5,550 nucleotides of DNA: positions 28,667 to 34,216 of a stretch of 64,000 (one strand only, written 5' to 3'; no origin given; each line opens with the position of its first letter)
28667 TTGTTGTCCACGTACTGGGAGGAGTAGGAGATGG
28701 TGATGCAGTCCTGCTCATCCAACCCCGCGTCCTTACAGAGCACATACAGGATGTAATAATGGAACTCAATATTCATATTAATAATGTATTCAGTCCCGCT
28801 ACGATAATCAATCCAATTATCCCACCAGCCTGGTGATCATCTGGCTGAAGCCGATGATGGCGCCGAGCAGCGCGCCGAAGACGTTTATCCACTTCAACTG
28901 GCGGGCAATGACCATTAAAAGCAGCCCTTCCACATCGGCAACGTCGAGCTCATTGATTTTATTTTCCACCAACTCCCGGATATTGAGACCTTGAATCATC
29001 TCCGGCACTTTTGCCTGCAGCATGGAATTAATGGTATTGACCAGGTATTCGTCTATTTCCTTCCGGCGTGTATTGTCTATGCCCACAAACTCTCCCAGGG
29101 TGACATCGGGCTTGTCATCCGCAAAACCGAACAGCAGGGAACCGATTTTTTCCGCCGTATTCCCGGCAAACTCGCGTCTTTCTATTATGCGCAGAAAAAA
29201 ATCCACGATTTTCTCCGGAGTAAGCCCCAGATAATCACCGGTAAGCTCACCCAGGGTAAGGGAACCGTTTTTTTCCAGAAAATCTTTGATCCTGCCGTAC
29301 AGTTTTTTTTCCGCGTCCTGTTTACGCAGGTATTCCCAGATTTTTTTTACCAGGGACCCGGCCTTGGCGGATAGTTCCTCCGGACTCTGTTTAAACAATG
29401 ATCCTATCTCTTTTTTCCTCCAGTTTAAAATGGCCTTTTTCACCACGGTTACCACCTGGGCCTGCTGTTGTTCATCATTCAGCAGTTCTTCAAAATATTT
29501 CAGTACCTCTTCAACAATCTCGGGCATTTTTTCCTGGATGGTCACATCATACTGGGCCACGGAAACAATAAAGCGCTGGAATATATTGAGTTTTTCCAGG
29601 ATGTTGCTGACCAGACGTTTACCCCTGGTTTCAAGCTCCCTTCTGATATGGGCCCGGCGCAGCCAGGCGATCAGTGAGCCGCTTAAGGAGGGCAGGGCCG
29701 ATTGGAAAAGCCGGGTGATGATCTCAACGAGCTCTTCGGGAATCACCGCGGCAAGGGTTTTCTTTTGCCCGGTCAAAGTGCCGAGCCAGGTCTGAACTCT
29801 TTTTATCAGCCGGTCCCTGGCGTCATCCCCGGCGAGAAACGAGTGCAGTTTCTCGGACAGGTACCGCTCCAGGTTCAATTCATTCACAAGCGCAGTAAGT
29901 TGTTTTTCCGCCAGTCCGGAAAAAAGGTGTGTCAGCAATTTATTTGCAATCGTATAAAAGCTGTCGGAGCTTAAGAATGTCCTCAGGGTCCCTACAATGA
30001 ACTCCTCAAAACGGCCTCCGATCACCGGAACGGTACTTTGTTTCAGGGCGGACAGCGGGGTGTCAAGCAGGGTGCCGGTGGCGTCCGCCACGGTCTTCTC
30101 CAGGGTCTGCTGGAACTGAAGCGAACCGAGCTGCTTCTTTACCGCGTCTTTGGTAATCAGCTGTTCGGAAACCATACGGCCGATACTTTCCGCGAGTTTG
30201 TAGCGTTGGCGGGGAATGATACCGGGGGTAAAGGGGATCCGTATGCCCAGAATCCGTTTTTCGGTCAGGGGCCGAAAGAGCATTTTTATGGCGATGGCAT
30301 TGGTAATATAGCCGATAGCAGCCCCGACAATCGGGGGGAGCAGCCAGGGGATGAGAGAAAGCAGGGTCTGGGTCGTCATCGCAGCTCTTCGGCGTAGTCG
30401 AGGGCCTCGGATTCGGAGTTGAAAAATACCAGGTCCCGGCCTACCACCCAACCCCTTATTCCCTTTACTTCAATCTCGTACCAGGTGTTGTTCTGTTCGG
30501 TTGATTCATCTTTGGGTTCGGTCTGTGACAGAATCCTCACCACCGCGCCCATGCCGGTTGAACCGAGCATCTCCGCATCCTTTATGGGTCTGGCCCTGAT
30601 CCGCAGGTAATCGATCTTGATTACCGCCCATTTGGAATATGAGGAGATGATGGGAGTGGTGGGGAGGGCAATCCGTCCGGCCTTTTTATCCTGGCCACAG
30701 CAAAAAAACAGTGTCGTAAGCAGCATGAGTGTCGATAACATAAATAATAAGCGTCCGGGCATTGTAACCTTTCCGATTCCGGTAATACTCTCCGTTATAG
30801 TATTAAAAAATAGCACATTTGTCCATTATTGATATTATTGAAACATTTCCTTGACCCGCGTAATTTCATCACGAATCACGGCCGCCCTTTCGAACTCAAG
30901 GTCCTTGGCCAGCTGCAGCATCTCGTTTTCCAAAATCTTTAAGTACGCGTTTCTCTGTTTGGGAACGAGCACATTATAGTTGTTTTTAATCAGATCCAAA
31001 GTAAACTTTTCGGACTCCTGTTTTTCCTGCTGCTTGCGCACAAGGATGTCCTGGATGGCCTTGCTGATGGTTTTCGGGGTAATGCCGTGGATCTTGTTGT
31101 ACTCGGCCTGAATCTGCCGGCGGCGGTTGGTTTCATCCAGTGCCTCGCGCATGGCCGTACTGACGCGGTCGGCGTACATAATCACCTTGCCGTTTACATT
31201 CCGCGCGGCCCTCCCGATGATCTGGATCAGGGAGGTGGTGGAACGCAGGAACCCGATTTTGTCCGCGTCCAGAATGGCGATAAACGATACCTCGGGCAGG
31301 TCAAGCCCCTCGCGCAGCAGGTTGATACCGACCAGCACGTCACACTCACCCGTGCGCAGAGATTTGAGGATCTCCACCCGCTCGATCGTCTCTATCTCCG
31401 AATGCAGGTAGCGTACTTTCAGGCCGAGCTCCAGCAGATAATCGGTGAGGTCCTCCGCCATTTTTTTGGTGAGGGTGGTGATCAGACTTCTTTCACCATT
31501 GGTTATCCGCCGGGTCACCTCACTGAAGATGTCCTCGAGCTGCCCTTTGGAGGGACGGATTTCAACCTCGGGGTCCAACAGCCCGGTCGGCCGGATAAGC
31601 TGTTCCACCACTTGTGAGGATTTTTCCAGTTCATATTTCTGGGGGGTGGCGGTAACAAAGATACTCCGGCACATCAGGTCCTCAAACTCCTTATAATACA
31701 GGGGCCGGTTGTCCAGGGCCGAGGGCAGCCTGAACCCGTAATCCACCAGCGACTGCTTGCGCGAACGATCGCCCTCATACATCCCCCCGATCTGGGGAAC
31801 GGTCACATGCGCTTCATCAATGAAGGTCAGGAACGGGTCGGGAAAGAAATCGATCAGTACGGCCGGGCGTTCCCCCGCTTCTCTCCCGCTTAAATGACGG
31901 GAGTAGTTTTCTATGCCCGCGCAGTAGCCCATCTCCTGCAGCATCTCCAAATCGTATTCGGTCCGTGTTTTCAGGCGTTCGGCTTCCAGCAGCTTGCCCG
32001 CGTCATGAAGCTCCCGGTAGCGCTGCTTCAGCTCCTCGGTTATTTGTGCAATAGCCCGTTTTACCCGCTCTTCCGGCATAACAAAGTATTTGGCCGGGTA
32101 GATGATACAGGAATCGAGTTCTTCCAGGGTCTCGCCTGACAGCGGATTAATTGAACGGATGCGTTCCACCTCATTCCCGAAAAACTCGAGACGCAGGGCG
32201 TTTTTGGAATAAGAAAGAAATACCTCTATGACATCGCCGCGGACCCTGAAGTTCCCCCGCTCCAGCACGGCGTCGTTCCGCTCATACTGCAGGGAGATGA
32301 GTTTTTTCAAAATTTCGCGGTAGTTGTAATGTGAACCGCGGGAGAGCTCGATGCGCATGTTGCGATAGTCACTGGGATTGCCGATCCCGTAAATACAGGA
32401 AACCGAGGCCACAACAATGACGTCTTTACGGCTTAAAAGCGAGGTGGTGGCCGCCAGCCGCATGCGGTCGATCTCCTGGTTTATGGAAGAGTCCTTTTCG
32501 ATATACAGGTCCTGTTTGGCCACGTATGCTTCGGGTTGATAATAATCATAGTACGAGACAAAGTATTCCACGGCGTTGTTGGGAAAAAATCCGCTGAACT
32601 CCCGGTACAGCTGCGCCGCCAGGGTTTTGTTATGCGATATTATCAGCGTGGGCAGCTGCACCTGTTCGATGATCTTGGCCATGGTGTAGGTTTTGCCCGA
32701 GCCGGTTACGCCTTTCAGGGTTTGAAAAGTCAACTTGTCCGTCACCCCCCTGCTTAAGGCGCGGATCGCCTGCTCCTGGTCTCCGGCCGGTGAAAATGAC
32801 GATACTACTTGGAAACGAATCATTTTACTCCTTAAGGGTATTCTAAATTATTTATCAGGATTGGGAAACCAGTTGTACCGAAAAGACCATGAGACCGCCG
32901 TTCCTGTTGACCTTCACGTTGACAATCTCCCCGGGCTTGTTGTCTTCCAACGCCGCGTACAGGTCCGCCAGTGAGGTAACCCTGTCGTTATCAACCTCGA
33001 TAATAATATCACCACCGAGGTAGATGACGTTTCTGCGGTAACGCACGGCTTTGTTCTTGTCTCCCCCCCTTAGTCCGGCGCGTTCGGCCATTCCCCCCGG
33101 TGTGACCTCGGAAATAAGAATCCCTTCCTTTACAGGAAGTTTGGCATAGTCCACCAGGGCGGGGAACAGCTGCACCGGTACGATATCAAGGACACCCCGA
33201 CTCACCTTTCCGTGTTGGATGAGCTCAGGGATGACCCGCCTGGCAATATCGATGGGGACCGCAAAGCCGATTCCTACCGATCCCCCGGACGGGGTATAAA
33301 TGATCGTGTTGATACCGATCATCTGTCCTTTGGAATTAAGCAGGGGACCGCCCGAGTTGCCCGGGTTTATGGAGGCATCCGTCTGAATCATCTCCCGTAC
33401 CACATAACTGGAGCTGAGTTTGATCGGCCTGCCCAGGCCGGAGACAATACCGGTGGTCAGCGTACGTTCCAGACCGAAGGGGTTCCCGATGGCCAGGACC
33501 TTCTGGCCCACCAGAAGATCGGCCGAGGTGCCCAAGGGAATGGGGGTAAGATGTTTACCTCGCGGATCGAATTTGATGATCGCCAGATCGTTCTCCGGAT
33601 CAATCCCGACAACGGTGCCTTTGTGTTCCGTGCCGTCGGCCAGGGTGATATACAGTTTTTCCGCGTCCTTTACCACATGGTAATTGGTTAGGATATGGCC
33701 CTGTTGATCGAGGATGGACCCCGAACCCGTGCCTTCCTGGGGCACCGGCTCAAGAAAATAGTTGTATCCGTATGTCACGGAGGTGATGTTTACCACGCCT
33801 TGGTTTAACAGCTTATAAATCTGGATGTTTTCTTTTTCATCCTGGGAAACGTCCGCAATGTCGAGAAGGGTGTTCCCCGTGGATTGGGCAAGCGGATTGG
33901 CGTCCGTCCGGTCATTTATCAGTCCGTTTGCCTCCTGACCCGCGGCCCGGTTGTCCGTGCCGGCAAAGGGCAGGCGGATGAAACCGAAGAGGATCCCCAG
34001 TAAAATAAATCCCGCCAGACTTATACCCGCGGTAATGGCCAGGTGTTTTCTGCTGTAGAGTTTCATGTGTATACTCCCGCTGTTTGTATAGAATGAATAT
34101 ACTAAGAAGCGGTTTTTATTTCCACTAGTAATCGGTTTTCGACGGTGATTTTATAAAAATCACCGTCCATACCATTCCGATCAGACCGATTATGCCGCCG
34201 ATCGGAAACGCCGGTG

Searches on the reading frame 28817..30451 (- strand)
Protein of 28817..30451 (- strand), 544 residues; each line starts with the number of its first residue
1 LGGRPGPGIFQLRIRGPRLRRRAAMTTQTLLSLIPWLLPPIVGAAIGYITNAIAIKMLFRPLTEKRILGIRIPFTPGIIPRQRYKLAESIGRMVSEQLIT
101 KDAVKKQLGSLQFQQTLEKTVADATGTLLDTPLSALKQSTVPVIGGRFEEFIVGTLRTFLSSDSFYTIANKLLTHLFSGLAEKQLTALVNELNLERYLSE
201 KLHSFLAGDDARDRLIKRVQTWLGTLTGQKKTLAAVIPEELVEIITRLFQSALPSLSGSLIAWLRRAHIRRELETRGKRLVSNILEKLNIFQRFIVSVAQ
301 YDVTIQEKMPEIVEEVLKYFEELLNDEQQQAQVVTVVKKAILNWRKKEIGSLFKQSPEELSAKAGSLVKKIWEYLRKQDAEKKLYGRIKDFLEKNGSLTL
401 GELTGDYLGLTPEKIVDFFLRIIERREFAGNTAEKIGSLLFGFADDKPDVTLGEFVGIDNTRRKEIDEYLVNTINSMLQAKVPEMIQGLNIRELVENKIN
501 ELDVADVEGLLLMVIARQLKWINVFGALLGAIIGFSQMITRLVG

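Call 18: search_protein_families(library=pfam, proteins=[window:28817-30451:-])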
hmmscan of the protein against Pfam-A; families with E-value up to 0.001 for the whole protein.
window:28817-30451:- (544 aa): 1 family
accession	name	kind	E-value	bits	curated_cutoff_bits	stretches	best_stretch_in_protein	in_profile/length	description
PF04286.17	DUF445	-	2.1e-41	143.5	33.8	2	41-349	1-331/368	Protein of unknown function (DUF445)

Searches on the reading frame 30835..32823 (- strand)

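Call 18: search_protein_families(library=pfam, proteins=[window:30835-32823:-])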
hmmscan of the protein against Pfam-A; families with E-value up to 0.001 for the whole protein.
window:30835-32823:- (662 aa): 6 families
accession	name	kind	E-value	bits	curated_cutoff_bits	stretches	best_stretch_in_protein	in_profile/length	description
PF17757.6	UvrB_inter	-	8.9e-32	109.5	22.9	1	158-247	1-91/91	UvrB interaction domain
PF00271.37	Helicase_C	-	4.9e-22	78.7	23.5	1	437-542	10-109/110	Helicase conserved C-terminal domain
PF12344.14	UvrB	-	1.8e-20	72.9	27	1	549-590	1-42/43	Ultra-violet resistance protein B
PF04851.21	ResIII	-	5e-12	46.5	22.5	1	14-118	6-114/164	Type III restriction enzyme, res subunit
PF02151.25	UVR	-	1.5e-07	31.3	21.5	1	629-659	5-35/36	UvrB/uvrC motif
PF00270.35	DEAD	-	3.4e-05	24.1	26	1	15-85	3-76/167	DEAD/DEAH box helicase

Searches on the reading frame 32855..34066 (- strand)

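Call 18: search_protein_families(library=pfam, proteins=[window:32855-34066:-])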
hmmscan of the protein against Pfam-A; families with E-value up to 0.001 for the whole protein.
window:32855-34066:- (403 aa): 6 families
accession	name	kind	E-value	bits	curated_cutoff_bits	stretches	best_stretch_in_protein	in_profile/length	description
PF13365.12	Trypsin_2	-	2e-36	126.3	27.6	1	114-252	1-144/144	Trypsin-like peptidase domain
PF00089.32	Trypsin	-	1.1e-21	78.1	20.6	1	115-278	28-219/220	Trypsin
PF17820.7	PDZ_6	-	7.7e-09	35.6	27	0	352-388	19-54/54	PDZ domain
PF13180.12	PDZ_2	-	1.7e-08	35.1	27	1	313-398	11-79/80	PDZ domain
PF00595.29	PDZ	-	5e-07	30.4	23.2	0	313-337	24-48/81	PDZ domain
PF10459.15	Peptidase_S46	-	0.00084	18.6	22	0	229-253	626-650/698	Peptidase S46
